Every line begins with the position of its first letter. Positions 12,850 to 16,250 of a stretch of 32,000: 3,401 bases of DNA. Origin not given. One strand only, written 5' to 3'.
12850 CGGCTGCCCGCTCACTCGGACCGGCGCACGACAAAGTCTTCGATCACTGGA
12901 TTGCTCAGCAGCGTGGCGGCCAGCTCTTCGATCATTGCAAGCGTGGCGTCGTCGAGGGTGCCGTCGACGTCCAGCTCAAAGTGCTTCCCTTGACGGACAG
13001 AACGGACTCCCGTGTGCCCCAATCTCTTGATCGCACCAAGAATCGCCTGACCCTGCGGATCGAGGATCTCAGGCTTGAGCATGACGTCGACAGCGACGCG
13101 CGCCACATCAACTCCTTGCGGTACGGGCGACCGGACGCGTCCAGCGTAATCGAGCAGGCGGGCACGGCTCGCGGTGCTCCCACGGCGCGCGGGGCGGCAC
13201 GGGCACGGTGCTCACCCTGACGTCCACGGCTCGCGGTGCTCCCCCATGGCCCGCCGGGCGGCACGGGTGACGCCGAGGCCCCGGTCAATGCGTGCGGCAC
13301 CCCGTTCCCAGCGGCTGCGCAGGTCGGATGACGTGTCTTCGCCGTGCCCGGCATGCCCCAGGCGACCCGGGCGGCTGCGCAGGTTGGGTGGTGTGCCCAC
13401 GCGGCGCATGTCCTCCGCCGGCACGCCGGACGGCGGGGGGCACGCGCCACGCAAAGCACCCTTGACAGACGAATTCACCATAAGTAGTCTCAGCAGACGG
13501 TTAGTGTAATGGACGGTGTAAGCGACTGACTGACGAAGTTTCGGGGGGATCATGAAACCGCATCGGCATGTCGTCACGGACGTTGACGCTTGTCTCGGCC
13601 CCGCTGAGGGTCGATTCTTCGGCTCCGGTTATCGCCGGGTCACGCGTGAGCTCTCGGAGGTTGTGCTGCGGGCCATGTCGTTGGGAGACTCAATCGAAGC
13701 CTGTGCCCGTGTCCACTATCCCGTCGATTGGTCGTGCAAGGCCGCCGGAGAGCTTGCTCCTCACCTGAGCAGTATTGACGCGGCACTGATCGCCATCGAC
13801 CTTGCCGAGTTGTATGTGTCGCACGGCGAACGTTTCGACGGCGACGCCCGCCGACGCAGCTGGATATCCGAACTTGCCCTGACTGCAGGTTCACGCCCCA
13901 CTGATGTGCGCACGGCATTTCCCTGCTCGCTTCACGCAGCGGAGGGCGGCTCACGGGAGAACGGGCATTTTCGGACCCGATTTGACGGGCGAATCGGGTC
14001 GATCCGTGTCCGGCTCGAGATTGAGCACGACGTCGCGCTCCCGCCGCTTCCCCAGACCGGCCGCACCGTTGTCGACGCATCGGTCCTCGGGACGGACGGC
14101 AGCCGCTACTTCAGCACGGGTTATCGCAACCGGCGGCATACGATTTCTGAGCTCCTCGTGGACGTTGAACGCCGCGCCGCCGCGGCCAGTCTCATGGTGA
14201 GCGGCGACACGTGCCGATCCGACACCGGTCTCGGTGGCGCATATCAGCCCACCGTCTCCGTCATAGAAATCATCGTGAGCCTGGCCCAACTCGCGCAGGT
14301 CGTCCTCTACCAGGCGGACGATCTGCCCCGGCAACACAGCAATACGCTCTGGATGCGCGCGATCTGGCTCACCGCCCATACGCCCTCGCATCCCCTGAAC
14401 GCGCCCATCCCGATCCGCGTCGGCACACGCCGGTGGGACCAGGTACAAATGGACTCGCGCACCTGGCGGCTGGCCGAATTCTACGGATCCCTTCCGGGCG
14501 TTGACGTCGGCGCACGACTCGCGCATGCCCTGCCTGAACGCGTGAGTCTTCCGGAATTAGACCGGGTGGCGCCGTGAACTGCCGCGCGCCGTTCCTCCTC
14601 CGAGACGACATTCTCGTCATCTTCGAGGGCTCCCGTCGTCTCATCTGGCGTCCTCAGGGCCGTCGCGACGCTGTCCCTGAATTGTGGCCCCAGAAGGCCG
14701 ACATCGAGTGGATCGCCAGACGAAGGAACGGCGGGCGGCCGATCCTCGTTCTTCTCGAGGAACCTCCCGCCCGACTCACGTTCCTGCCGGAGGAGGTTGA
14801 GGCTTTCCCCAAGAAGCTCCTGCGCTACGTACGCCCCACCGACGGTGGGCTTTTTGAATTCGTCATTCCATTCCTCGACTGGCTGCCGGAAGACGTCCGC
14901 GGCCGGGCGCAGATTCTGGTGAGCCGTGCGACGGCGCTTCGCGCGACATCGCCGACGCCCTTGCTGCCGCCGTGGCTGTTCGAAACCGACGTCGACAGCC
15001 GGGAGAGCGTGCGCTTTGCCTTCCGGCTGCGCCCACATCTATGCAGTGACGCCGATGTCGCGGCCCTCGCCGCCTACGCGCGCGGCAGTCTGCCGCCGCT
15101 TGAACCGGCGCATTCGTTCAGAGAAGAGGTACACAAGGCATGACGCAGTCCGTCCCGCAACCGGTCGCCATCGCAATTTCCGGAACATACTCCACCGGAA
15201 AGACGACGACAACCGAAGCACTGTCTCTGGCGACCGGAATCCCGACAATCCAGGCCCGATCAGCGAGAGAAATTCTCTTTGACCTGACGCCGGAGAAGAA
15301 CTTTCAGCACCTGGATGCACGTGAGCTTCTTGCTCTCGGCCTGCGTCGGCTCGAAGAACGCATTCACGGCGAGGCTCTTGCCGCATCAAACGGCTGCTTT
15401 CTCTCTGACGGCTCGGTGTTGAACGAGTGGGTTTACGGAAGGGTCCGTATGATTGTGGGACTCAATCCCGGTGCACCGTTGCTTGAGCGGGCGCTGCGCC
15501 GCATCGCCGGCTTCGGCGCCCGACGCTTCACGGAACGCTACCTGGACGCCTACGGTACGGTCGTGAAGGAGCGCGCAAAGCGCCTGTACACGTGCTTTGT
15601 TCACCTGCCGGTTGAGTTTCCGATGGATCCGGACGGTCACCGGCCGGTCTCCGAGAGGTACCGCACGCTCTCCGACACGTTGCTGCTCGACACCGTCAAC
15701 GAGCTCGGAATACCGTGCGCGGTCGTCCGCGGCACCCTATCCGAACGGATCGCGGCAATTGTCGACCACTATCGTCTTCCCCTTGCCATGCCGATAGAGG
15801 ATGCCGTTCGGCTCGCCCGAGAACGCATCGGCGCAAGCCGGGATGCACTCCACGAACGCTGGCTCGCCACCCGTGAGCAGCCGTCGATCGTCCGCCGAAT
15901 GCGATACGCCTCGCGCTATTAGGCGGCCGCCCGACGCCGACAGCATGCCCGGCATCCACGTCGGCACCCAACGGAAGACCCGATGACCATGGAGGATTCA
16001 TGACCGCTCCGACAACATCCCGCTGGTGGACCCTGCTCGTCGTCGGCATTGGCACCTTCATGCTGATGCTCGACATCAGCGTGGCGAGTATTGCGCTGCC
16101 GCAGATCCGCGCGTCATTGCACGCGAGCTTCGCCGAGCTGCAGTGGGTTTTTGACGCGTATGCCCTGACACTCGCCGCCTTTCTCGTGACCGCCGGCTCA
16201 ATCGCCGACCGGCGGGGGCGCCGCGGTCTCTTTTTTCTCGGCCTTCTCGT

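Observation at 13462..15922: Promoter-driven, translationally coupled three-gene cassette (AvrD-like / orphan / P-loop NTPase): candidate uncharacterised small-molecule signal pathway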

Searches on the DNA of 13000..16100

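Call 82: search_rna_families(source=window, start=13000, end=16100, threshold=evalue, max_evalue=1)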
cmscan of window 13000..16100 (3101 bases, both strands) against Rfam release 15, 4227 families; matches with E-value up to 1: 0.
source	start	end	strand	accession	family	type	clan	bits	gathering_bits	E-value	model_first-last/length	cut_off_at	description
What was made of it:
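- Tried and rejected: Rfam found no RNA element in 13000-16100 (call 82).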
